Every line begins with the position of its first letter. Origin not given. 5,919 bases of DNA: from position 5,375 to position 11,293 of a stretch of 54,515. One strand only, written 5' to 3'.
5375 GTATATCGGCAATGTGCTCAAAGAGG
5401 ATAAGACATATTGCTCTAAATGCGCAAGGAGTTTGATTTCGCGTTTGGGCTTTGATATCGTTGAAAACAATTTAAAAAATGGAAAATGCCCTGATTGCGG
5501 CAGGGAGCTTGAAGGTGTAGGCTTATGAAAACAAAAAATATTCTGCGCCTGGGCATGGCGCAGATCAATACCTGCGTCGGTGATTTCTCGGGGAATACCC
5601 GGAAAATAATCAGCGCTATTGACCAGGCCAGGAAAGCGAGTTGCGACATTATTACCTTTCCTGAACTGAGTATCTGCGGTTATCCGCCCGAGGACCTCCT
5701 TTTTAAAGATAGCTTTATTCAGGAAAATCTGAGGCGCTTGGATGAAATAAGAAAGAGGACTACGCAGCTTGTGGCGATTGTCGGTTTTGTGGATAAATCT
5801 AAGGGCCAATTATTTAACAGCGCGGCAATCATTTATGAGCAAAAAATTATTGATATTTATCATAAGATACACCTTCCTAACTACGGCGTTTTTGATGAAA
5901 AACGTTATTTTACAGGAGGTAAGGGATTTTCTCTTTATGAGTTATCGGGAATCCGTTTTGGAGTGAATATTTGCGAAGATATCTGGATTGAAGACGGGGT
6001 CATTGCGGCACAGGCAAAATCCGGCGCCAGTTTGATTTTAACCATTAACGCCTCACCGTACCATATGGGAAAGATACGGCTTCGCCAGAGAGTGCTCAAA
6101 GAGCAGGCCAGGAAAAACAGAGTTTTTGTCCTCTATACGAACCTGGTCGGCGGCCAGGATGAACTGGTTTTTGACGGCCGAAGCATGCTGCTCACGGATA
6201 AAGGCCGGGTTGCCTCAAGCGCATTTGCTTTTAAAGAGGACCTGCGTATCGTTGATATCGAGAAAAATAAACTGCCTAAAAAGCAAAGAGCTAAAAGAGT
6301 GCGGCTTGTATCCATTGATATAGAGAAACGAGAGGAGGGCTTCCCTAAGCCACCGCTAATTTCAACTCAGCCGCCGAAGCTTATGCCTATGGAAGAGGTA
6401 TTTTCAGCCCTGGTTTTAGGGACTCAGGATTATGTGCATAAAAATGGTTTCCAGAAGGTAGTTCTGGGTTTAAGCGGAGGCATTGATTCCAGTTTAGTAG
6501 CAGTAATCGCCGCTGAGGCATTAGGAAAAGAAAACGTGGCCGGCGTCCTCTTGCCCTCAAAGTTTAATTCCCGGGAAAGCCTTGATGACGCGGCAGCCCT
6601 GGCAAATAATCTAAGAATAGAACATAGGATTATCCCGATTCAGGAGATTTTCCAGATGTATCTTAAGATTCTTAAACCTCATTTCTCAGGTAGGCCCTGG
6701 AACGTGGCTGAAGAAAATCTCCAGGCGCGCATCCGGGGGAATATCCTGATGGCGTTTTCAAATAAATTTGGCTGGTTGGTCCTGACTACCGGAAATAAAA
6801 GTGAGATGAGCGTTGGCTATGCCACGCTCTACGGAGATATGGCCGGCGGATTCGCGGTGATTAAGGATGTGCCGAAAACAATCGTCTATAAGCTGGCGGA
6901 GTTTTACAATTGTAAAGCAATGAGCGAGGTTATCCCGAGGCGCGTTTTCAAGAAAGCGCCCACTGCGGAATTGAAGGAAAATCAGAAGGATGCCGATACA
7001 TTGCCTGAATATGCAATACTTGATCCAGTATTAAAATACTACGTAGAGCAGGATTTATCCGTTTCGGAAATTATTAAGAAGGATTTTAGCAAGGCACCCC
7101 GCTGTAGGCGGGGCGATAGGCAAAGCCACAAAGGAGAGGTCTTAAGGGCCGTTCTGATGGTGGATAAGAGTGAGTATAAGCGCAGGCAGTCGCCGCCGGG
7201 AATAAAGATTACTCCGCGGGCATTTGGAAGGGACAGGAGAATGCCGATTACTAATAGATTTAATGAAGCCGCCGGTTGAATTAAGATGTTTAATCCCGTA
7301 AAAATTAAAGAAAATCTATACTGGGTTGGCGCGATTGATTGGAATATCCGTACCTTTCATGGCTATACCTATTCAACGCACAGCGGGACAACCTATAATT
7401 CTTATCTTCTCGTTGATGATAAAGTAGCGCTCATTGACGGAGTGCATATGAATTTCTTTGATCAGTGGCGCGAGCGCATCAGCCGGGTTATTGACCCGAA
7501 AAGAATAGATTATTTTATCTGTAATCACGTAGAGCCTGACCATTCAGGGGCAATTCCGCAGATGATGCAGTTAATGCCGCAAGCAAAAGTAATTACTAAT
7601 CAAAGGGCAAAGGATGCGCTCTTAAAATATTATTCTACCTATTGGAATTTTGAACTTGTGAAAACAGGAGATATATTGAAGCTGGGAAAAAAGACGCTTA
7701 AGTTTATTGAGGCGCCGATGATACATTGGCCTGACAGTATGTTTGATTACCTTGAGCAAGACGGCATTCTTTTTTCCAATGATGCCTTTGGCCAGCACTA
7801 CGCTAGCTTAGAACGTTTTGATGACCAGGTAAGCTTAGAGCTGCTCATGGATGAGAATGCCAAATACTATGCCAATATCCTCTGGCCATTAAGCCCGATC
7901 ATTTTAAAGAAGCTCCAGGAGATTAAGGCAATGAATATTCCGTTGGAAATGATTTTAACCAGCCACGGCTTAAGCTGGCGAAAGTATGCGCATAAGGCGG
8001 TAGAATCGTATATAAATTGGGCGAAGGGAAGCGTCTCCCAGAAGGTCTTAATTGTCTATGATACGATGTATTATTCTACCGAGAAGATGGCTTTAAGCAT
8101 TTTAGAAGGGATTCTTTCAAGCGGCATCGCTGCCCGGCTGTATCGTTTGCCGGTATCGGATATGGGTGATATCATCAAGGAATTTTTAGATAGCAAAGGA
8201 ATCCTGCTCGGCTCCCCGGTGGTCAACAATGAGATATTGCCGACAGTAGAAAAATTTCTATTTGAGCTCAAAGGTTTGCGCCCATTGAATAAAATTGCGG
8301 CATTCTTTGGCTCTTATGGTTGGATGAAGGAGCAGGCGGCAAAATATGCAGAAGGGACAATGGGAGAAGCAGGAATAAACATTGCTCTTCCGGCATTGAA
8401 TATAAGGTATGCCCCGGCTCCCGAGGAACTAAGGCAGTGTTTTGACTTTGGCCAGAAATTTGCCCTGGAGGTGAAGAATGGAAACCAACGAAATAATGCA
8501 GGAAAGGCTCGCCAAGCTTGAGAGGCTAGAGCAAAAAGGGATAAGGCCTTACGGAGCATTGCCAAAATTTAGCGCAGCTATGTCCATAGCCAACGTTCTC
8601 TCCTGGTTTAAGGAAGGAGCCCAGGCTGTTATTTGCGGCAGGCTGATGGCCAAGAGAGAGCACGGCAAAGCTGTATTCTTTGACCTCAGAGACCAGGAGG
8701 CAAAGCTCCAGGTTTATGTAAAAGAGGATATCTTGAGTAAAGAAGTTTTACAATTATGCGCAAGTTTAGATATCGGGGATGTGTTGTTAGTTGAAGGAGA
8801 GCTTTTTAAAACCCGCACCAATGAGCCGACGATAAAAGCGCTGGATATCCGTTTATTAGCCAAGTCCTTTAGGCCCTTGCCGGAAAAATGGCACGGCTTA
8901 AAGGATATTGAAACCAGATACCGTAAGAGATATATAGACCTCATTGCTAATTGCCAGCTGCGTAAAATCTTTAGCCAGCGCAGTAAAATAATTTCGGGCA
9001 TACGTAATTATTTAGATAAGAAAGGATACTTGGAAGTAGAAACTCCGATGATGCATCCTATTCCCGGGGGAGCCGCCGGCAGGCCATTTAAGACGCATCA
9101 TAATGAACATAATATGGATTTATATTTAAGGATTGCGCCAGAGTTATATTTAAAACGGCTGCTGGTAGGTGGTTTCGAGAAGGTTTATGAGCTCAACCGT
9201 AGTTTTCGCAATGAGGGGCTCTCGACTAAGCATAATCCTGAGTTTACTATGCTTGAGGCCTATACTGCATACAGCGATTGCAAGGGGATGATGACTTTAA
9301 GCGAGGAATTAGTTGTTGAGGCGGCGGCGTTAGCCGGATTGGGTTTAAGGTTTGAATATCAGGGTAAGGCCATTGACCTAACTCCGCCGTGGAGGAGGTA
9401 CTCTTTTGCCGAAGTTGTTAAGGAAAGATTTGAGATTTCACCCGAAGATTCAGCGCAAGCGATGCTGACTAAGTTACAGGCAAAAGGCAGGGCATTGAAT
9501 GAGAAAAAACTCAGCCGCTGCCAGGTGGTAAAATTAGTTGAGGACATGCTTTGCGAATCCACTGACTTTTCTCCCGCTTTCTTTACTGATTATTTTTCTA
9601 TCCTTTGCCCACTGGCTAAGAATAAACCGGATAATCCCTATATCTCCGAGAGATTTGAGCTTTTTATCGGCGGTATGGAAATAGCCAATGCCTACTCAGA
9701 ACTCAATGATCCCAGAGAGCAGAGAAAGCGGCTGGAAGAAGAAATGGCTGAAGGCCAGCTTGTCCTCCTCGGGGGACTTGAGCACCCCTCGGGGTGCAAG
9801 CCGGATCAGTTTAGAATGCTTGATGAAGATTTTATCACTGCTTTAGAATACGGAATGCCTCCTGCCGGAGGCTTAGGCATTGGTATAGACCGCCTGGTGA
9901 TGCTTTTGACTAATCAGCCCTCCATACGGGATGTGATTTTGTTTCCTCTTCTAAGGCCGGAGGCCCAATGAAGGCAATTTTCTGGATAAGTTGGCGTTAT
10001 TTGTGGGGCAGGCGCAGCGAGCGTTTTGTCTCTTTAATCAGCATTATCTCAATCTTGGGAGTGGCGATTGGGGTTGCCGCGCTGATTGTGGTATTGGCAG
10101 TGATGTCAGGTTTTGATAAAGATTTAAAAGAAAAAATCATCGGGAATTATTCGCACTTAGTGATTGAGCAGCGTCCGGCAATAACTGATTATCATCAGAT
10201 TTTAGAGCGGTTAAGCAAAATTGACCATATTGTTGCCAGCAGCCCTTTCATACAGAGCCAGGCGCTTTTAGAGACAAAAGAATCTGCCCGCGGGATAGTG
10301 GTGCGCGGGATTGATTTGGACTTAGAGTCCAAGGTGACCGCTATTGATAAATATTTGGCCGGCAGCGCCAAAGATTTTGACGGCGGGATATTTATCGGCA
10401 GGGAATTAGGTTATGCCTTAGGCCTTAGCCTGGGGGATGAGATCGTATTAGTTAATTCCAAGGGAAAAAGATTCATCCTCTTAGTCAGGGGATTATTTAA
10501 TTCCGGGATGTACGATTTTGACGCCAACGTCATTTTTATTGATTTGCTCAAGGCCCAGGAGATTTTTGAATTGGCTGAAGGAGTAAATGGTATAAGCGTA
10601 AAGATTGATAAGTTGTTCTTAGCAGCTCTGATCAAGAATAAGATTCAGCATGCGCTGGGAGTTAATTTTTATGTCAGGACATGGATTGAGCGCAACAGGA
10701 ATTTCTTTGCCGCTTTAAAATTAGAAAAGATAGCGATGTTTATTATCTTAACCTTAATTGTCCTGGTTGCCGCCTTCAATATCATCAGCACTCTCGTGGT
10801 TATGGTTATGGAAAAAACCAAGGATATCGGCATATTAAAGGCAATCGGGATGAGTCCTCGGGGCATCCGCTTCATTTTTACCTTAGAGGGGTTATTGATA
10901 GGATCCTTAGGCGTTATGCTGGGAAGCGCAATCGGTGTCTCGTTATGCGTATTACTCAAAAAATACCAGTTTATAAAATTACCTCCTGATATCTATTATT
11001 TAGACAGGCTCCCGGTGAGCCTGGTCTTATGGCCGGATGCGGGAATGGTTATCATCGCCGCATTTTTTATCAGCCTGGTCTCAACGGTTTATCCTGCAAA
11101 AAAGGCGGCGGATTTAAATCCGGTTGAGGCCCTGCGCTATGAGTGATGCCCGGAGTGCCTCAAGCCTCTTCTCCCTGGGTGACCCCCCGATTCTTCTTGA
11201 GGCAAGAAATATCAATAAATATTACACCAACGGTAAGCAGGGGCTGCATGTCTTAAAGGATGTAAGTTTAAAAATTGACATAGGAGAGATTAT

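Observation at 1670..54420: Essential housekeeping genes carry in-frame palindromes and short-period tandem arrays (RPE-like selfish DNA)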

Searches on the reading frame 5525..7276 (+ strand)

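Call 54: search_protein_families(library=pfam, max_evalue=0.000001, proteins=[window:5525-7276:+])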
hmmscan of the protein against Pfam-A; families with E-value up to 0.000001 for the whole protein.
window:5525-7276:+ (584 aa): 2 families
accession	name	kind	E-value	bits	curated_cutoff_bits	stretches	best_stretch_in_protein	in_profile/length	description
PF02540.23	NAD_synthase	-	1.8e-72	243.8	21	1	294-523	3-222/242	NAD synthase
PF00795.27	CN_hydrolase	-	8.6e-33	114.2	23.2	1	9-247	2-248/256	Carbon-nitrogen hydrolase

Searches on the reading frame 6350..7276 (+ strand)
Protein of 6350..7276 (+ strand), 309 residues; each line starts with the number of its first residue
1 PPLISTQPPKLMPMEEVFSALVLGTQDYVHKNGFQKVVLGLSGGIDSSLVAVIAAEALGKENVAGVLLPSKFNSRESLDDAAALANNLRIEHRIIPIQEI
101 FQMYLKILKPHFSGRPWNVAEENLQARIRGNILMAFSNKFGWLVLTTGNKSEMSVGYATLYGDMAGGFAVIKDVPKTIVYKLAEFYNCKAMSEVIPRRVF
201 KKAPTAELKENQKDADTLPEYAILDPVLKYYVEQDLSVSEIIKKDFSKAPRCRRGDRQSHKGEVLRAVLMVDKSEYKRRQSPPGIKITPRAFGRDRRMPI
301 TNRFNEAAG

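Call 68: search_solved_structures(query=window:6350-7276:+, show_alignments=1, max_evalue=1e-20)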
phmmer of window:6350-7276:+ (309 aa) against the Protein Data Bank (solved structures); distinct sequences matched with E-value up to 1e-20: 6.
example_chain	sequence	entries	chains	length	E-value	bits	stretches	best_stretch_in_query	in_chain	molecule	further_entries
4f4h_A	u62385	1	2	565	5.9e-85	288.5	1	9-307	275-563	Glutamine dependent NAD+ synthetase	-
5kha_A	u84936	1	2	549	5.3e-82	278.8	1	8-304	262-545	Glutamine-dependent NAD+ synthetase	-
3n05_A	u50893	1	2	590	9.4e-75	255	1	11-306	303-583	NH(3)-dependent NAD(+) synthetase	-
3p52_A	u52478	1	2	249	2.3e-31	112.5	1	25-235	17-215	NH(3)-dependent NAD(+) synthetase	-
2e18_A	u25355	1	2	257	1e-28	103.8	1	26-245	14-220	NH(3)-dependent NAD(+) synthetase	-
1xng_A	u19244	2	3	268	9.4e-26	94.1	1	27-230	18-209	NH(3)-dependent NAD(+) synthetase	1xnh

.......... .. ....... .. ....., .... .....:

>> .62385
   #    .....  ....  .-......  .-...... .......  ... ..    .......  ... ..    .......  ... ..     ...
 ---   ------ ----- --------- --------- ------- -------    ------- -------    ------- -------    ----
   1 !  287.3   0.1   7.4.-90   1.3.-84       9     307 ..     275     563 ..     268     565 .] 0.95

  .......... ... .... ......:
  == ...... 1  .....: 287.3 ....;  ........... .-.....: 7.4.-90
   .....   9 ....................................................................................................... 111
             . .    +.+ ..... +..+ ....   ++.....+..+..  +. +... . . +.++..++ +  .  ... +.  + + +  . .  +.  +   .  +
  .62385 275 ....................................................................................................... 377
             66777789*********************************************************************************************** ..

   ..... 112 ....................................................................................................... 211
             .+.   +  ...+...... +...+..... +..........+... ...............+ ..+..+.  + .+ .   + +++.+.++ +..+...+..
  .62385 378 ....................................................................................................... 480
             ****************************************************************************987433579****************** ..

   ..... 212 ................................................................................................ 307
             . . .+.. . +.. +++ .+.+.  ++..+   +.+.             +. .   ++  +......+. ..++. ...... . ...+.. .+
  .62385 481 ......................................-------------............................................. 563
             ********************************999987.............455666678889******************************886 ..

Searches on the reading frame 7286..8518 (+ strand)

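Call 54: search_protein_families(library=pfam, max_evalue=0.000001, proteins=[window:7286-8518:+])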
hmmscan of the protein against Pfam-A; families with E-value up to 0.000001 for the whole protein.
window:7286-8518:+ (411 aa): 2 families
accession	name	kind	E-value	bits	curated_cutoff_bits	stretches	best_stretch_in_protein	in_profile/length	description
PF19583.5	ODP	-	9.4e-23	81.5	27.2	1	37-228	3-194/194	ODP family beta lactamase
PF00258.30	Flavodoxin_1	-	6.9e-14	52.6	25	1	256-389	1-143/143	Flavodoxin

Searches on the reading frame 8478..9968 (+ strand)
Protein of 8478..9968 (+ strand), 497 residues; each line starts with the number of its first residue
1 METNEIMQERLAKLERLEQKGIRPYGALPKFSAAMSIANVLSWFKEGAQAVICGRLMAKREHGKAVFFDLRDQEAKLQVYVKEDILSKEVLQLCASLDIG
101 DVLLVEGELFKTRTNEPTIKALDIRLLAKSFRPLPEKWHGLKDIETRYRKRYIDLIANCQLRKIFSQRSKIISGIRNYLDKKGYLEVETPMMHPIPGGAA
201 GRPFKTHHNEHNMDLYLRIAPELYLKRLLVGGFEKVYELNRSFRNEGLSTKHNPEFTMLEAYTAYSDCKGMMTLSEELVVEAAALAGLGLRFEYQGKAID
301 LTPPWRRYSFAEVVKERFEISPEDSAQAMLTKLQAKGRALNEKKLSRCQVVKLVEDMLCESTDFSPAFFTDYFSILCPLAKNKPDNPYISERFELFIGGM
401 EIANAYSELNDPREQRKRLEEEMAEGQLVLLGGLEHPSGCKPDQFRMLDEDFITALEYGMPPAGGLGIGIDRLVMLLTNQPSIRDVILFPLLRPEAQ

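Call 34: search_solved_structures(query=window:8478-9968:+, show_alignments=1, max_evalue=1e-20)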
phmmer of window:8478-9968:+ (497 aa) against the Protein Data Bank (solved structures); distinct sequences matched with E-value up to 1e-20: 50.
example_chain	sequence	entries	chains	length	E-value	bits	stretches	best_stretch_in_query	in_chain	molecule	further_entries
3a74_A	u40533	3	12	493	4.4e-130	438.1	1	2-493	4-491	Lysyl-tRNA synthetase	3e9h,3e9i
9jkl_A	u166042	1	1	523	7.7e-128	430.7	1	2-494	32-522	Lysine--tRNA ligase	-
6wbd_A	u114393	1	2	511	2.7e-127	428.9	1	3-495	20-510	Lysine--tRNA ligase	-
9slz_A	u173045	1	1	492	2.5e-124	419.1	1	4-495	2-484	Lysine--tRNA ligase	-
1bbu_A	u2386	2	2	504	1.3e-120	406.9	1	49-494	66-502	PROTEIN (LYSYL-TRNA SYNTHETASE)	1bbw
1e1o_A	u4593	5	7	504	3.9e-120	405.3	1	50-495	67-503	LYSYL-TRNA SYNTHETASE, HEAT INDUCIBLE | LYSYL-TRNA SYNTHETASE | LYSYL-TRNA SYNTHETASE (LYSU)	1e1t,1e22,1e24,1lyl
9kwd_A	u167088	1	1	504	5.6e-120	404.8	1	50-495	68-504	Lysine--tRNA ligase, heat inducible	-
5yzx_A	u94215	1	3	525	8.6e-120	404.2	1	50-495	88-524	Lysine--tRNA ligase, heat inducible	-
4ex5_A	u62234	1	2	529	8.7e-120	404.1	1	3-495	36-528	Lysine--tRNA ligase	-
36lw_A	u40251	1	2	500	2.7e-116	392.6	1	52-495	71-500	Lysine--tRNA ligase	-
4dpg_A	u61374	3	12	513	5e-97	329.1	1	51-495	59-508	Lysine--tRNA ligase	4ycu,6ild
8hyr_A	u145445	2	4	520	5.3e-97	329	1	51-495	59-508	Lysine--tRNA ligase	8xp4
3bju_A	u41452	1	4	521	5.3e-97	329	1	51-495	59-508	Lysyl-tRNA synthetase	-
6chd_A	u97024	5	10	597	6.4e-97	328.7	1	51-495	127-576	Lysine--tRNA ligase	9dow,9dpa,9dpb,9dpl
7ea9_A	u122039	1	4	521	1.9e-96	327.2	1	51-495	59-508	Lysine--tRNA ligase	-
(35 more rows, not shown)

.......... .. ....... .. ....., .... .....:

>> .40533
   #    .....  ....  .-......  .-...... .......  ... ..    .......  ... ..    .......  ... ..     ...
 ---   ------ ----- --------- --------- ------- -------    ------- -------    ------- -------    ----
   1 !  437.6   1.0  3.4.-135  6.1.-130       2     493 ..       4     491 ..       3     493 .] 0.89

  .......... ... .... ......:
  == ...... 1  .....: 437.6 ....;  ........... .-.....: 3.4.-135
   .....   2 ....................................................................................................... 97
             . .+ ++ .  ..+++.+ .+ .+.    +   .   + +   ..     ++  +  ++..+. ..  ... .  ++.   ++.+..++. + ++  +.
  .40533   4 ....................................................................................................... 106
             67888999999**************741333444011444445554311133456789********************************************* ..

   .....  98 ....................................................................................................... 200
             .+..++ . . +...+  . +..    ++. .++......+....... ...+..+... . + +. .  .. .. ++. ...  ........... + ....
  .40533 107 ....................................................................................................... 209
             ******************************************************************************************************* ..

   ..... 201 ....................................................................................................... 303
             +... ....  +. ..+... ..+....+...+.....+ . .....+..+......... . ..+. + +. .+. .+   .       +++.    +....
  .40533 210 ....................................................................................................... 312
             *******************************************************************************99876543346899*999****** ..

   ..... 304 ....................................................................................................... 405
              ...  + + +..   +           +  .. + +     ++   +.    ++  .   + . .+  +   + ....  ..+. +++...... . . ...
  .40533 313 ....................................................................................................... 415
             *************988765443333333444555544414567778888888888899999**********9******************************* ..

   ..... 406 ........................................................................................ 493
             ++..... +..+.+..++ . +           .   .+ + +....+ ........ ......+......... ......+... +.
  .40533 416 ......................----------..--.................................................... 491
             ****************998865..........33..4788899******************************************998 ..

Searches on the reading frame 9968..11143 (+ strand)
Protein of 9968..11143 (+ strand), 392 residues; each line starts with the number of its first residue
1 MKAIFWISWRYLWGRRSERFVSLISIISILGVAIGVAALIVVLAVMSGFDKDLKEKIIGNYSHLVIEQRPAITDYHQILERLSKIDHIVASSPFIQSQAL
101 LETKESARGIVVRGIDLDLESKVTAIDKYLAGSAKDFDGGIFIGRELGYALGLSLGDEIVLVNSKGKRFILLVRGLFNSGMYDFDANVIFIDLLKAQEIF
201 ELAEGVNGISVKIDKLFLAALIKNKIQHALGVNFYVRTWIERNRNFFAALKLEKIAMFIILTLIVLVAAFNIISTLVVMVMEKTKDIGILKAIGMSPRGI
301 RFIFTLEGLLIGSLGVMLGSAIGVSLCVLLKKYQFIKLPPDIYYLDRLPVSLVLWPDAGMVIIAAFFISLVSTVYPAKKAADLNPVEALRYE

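Call 54: search_protein_families(library=pfam, max_evalue=0.000001, proteins=[window:9968-11143:+])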
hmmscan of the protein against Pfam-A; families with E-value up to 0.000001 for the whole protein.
window:9968-11143:+ (392 aa): 2 families
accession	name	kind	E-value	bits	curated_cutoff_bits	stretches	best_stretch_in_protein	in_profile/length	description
PF02687.27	FtsX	-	1.9e-18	67.1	25.5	1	259-385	2-120/120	FtsX-like permease C-terminal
PF12704.14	MacB_PCD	-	2.1e-13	51.5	27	1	25-225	1-203/207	MacB-like periplasmic core domain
